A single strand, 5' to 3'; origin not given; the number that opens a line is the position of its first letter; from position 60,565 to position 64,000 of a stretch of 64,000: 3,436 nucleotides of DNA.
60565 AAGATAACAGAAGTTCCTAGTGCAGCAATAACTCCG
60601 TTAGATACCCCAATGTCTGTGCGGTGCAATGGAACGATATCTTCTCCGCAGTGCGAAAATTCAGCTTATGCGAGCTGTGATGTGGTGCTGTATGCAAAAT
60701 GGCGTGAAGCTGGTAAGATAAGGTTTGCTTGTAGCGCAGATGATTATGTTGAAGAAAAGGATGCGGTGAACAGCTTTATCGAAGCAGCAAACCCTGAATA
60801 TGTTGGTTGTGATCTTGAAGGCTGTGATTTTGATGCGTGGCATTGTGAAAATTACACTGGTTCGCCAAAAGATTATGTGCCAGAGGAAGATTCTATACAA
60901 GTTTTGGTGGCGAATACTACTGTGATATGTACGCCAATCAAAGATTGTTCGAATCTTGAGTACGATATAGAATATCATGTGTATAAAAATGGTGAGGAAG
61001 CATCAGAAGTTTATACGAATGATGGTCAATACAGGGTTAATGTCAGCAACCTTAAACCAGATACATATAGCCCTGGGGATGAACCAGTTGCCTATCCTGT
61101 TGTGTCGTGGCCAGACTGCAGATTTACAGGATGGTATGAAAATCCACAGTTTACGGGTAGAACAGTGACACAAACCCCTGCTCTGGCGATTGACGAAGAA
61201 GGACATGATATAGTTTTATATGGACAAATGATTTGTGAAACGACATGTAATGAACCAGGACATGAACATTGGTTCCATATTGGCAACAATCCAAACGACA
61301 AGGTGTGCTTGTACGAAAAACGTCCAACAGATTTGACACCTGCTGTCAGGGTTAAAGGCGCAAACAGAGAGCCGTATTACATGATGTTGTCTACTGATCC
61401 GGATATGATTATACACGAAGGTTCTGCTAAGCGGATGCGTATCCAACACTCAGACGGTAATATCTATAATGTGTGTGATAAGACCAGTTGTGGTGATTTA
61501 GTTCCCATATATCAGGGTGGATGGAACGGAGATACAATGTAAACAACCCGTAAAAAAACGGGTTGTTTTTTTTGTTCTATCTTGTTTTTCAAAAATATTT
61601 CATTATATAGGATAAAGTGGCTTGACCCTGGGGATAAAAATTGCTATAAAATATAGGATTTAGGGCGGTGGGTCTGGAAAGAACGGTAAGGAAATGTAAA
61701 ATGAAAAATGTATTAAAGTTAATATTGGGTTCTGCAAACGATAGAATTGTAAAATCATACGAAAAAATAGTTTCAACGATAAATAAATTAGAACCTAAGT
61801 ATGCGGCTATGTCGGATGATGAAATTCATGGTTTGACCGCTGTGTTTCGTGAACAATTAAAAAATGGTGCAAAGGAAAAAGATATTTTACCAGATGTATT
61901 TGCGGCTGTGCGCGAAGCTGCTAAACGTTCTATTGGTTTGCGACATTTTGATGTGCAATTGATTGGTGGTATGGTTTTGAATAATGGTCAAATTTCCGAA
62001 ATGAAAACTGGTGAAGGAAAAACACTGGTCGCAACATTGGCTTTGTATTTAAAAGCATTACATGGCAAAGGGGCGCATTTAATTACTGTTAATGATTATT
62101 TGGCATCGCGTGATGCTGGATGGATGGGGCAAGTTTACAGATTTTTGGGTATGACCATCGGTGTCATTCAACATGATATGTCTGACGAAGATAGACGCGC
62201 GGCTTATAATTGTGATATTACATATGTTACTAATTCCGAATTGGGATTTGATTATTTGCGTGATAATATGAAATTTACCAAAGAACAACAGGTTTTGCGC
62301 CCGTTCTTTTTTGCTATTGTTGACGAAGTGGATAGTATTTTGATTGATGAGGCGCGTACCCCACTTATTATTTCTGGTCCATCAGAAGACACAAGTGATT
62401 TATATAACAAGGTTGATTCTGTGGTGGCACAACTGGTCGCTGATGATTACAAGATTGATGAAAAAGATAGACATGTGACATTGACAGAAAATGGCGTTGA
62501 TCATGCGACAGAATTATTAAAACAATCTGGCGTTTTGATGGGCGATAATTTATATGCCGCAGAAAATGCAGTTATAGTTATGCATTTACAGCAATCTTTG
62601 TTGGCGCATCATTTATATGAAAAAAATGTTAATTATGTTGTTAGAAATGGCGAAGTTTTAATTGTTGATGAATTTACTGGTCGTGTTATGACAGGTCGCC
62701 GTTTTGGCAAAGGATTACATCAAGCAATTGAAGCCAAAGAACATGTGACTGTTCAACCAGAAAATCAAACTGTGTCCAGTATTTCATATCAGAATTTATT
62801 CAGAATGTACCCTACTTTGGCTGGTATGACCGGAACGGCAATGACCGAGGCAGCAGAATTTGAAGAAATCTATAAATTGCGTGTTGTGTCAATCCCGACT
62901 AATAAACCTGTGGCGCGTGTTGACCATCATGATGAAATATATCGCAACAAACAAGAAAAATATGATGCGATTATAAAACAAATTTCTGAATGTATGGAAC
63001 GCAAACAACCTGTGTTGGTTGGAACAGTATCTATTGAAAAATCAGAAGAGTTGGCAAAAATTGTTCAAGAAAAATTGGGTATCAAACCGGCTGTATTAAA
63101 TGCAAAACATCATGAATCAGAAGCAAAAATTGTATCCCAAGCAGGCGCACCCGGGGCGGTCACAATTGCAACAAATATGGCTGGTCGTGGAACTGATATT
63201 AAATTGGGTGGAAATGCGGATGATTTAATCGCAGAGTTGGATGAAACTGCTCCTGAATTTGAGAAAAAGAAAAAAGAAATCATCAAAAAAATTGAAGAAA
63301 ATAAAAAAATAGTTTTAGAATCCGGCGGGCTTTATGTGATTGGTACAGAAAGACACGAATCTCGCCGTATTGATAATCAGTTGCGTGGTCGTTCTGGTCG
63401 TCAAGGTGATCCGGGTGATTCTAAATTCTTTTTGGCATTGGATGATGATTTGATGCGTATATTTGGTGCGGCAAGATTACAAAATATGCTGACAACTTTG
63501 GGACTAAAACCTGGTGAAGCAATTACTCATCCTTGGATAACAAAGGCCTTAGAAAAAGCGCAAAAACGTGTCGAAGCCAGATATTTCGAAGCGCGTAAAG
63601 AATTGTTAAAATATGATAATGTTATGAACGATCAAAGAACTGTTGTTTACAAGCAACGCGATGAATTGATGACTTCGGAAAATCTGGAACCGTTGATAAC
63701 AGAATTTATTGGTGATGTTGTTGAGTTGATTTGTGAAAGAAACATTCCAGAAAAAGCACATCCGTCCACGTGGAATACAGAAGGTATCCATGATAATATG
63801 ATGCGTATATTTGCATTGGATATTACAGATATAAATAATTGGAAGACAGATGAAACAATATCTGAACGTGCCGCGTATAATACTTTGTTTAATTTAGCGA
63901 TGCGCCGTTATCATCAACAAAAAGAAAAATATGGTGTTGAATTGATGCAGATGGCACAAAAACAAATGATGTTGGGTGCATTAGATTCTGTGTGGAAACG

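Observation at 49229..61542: Three-gene operon of giant secreted proteins (1243, 325 and 2493 aa) built from about 40 cysteine-stapled Listeria-Bacteroides-type repeats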

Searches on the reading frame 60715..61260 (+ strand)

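Call 67: search_protein_families(library=pfam, proteins=[window:60715-61260:+], max_evalue=1)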
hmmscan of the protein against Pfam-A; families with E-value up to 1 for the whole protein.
seq(182 aa): 1 family
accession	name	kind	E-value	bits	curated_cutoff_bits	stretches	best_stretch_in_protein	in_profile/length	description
PF09479.16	Flg_new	-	0.009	16.6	27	1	115-154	13-52/65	Listeria-Bacteroides repeat domain (List_Bact_rpt)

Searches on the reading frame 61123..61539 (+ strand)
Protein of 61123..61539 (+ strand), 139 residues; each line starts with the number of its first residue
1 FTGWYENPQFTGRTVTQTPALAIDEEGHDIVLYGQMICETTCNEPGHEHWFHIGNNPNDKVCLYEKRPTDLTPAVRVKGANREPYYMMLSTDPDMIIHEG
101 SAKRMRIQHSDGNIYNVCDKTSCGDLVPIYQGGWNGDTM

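Call 27: find_homologous_proteins(query=window:61123-61539:+)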
Query window:61123-61539:+ (139 aa): 3 proteins with E <= 0.001 among 3 candidates.
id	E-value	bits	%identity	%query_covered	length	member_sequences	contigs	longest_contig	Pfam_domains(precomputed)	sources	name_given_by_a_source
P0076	1.6e-61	224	74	91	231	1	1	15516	-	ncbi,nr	ncbi:MAG: hypothetical protein MJ163_00105 [Alphaproteobacteria bacterium]|nr:hypothetical protein [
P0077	1.4e-57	212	80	81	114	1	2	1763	-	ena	-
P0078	4.5e-44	168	64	89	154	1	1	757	-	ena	-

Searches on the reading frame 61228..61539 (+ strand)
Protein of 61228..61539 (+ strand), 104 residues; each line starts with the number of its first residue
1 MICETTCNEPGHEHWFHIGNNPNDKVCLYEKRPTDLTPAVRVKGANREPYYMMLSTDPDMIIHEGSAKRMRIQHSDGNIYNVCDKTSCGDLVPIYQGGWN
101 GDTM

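Call 46: search_solved_structures(query=A3, max_evalue=10, show_alignments=2)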
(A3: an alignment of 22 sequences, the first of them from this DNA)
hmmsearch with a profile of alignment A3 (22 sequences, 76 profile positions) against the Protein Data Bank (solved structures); distinct sequences matched with E-value up to 10: 5.
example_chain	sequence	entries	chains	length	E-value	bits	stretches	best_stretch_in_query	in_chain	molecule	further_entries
1xd5_A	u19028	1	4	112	0.32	14.4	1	8-56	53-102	antifungal protein GAFP-1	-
1xd6_A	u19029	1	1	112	0.36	14.2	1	18-55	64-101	gastrodianin-4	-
8cn3_A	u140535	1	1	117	0.61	13.5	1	6-52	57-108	Disks large homolog 1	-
8cn3_B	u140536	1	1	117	0.63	13.4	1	6-52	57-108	Disks large homolog 1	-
7pc3_A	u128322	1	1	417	0.74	13.2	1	7-54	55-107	Disks large homolog 1,Annexin A2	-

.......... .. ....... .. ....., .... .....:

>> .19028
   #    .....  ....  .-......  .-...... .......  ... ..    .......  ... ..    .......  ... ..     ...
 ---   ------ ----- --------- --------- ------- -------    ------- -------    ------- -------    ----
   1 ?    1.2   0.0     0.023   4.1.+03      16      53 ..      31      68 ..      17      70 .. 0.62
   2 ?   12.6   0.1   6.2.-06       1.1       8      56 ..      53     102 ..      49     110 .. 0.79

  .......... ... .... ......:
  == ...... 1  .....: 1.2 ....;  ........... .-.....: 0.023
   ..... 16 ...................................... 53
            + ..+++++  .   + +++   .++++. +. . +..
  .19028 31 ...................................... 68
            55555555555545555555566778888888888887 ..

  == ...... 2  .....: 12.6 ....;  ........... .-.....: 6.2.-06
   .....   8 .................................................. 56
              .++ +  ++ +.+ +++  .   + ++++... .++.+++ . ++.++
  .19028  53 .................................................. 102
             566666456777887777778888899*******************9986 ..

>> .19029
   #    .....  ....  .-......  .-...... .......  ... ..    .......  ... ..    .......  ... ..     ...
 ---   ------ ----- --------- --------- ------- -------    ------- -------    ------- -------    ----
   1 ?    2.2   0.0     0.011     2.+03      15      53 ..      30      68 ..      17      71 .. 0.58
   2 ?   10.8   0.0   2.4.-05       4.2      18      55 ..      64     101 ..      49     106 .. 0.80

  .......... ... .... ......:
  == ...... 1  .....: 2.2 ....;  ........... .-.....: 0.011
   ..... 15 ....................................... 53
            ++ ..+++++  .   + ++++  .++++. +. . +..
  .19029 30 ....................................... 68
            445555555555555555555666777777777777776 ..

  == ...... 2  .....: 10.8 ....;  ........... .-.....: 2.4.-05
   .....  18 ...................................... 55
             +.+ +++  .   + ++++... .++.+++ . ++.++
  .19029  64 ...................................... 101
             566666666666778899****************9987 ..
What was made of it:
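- Tried and rejected: Profile against PDB sequences: best E 0.32, to bulb-type lectins, not significant (call 46).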

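Call 47: search_protein_families(library=pfam, alignment_id=A3, max_evalue=10)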
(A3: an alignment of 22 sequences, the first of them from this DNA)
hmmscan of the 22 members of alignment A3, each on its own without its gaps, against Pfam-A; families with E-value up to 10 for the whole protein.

A. member 1, seq(100 aa): 0 families

B. families by the number of members that match (of 22 scanned): 13 families
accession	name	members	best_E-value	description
PF17834.7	GHD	3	0.092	Beta-sandwich domain in beta galactosidase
PF12636.12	DUF3781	2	0.0012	Protein of unknown function (DUF3781)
PF22269.2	TagH_SH3-like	2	0.54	Teichoic acid transporter subunit TagH, SH3-like domain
PF19897.4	DUF6370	1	0.0015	Family of unknown function (DUF6370)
PF20756.2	SusG_CBM58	1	0.009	Alpha-amylase SusG, CBM58 domain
PF13901.12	RH_dom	1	0.012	Rubicon Homology Domain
PF04704.19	Zfx_Zfy_act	1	0.052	Zfx/Zfy transcription activation region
PF21852.1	DUF6911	1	0.073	Family of unknown function (DUF6911)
PF13341.12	RAG2_PHD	1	0.081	RAG2 PHD domain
PF07290.17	YqiJ_OB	1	0.094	Inner membrane protein YqiJ, OB-fold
PF25347.1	PH_PKH3_C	1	0.11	PKH3 kinase C-terminal PH domain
PF24560.1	zf-C2H2_OTU1_C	1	0.11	Ubiquitin thioesterase OTU1, C-terminal C2H2-type zinc finger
PF20957.2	GxGYxYP_N_2nd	1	0.19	GxGYxYP_N second domain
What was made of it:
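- Closest known: Type IX secretion C-terminal domains of Bacteroidota cargo. Different: There is no sequence relationship: no Pfam or PDB hit (calls 46, 47).
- Tried and rejected: Pfam on 22 members: nothing consistent (call 47).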

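Call 73: find_homologous_proteins(query=A3, max_evalue=0.001)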
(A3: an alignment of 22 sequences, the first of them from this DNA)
Query A3 (22 sequences) (100 aa, profile of the alignment): 7 proteins with E <= 0.001 among 150 candidates.
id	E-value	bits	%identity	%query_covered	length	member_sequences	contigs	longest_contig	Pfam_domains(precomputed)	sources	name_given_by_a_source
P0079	1.2e-24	104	32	71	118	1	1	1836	-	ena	-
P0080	1.2e-24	104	32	72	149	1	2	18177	-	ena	-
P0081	9.2e-24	101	31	73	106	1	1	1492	-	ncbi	-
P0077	1.1e-21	94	82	87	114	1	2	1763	-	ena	-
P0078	1.2e-21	94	76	85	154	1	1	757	-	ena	-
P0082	9.9e-21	91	33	73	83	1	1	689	-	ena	-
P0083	2.4e-20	90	25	72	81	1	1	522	-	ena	-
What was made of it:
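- Tried and rejected: Two word-index searches returned only 3 and 7 short proteins (calls 27, 73).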

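Call 84: search_protein_representatives(alignment_id=A4)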
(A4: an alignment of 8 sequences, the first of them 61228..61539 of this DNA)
Query: 8 sequences, 105 profile positions. Proteins with E-value up to 0.001 (for the whole library): 333; up to 1e-10: 147; up to 1e-30: 7. The best 150 are listed.
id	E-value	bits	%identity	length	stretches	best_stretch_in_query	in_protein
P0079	2.1e-36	140.5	-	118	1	1-104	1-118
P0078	1.7e-34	134.4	-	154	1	3-105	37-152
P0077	1.0e-33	131.9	-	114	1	6-105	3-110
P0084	1.2e-33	131.6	-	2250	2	1-104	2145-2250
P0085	3.3e-33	130.2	-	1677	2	6-104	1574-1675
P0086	7.4e-33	129.1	-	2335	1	5-105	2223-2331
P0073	4.0e-32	126.8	-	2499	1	5-104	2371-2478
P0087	1.7e-29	118.3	-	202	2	2-103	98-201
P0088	1.2e-28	115.5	-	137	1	12-103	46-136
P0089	5.8e-28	113.4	-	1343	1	7-105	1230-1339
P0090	1.3e-27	112.3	-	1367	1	18-103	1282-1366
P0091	1.9e-27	111.7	-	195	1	12-103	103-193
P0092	1.9e-27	111.7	-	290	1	16-104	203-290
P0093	3.0e-27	111.1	-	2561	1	4-105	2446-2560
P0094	6.0e-27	110.1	-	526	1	4-104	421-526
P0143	1.3e-19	86.6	-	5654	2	15-103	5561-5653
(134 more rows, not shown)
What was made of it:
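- In most of the 150 listed it is C-terminal, in proteins of up to 5654 aa (call 84). The CTD family is tiny and lineage-bound (call 84).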

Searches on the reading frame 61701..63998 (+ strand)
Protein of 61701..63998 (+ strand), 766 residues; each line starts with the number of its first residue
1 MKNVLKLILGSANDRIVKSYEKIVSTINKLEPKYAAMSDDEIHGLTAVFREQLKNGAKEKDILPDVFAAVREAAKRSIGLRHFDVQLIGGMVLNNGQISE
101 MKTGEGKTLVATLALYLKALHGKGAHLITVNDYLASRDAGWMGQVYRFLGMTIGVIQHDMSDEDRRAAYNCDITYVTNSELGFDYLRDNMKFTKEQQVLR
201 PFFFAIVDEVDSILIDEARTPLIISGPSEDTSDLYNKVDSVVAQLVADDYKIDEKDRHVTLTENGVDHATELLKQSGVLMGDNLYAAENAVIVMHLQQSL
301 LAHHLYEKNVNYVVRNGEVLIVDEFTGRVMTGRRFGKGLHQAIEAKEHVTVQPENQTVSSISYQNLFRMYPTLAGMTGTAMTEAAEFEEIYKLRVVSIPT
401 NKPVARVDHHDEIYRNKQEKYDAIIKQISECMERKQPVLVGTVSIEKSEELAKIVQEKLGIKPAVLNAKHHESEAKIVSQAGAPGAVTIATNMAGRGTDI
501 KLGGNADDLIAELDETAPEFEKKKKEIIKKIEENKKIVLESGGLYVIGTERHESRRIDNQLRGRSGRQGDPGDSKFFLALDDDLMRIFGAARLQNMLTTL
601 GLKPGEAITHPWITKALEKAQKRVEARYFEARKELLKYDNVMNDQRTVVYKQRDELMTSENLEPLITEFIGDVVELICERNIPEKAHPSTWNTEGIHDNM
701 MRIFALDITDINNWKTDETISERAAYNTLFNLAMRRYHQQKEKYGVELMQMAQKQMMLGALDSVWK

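Call 17: find_related_loci(query=window:61701-63998:+, collection=genome_contigs, flank=10000)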
Query window:61701-63998:+ (766 aa) in genome_contigs; peptide patterns used: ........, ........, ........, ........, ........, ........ (x = any residue, [..] = any of these).
323 stretches matched a pattern; 64 encode a relative of the query (tblastn E <= 1e-3); 63 distinct loci.
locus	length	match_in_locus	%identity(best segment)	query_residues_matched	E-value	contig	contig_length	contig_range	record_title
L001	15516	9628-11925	96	1-766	0e+0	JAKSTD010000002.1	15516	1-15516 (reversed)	MAG: Alphaproteobacteria bacterium isolate Horse_feces298 MAG298_2, whole genome shotgun sequence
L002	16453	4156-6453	95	1-766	0e+0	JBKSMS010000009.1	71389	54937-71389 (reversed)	MAG: Alphaproteobacteria bacterium isolate 82_22-119 k141_2459408, whole genome shotgun sequence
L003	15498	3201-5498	94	1-766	0e+0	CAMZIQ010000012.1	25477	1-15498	MAG TPA_asm: uncultured proteobacterium isolate SRR10912534_bin.71_metaWRAP_v1.3_MAG genome assembly, contig: ERZ1421001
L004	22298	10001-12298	92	1-766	0e+0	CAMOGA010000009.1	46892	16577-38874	MAG: uncultured proteobacterium isolate SRR873606_bin.9_metaWRAP_v1.3_MAG genome assembly, contig: NODE_890_length_46892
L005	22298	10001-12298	91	1-766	0e+0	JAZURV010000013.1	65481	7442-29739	MAG: Candidatus Enterousia sp. isolate T1900044850_TS20190316.MAGScoT_cleanbin_000038 SGB_3006_k141_4191534, whole genom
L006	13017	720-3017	91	1-766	0e+0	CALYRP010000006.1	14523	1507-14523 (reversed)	MAG: uncultured proteobacterium isolate SRR7188232_bin.62_metaWRAP_v1.3_MAG genome assembly, contig: ERZ9280833.2049, wh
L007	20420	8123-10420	91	1-766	0e+0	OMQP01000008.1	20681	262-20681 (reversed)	uncultured proteobacterium isolate RUG791 genome assembly, contig: scaffold_2677, whole genome shotgun sequence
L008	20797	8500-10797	90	1-766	0e+0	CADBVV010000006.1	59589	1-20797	MAG: uncultured proteobacterium isolate RUG14344 genome assembly, contig: RUG14344_asm_6, whole genome shotgun sequence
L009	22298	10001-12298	90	1-766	0e+0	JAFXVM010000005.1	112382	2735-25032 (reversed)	MAG: Alphaproteobacteria bacterium isolate RGIG6783 Sheep_Rumen-3__c732627, whole genome shotgun sequence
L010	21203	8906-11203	90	1-766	0e+0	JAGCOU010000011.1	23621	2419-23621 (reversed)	MAG: Alphaproteobacteria bacterium isolate RGIG9986 Yak_Reticulum-3__c148711, whole genome shotgun sequence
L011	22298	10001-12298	91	1-766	0e+0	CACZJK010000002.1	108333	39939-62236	MAG: uncultured proteobacterium isolate RUG12675 genome assembly, contig: RUG12675_asm_2, whole genome shotgun sequence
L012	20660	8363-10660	90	1-766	0e+0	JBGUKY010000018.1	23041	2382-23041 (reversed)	MAG: Candidatus Enterousia sp. isolate ruminal_MAG_27 ruminal_MAG_27_contig_0018, whole genome shotgun sequence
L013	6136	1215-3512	89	1-766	0e+0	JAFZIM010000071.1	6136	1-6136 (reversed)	MAG: Alphaproteobacteria bacterium isolate RGIG7797 Water_buffalos_Reticulum-1__c672474, whole genome shotgun sequence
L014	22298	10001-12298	89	1-766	0e+0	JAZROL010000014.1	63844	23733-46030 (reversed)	MAG: Candidatus Enterousia sp. isolate T1900045392_YK20190082.MAGScoT_cleanbin_000031 SGB_6938_k141_3734369, whole genom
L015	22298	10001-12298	88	1-766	0e+0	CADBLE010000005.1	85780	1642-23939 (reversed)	MAG: uncultured proteobacterium isolate RUG14070 genome assembly, contig: RUG14070_asm_5, whole genome shotgun sequence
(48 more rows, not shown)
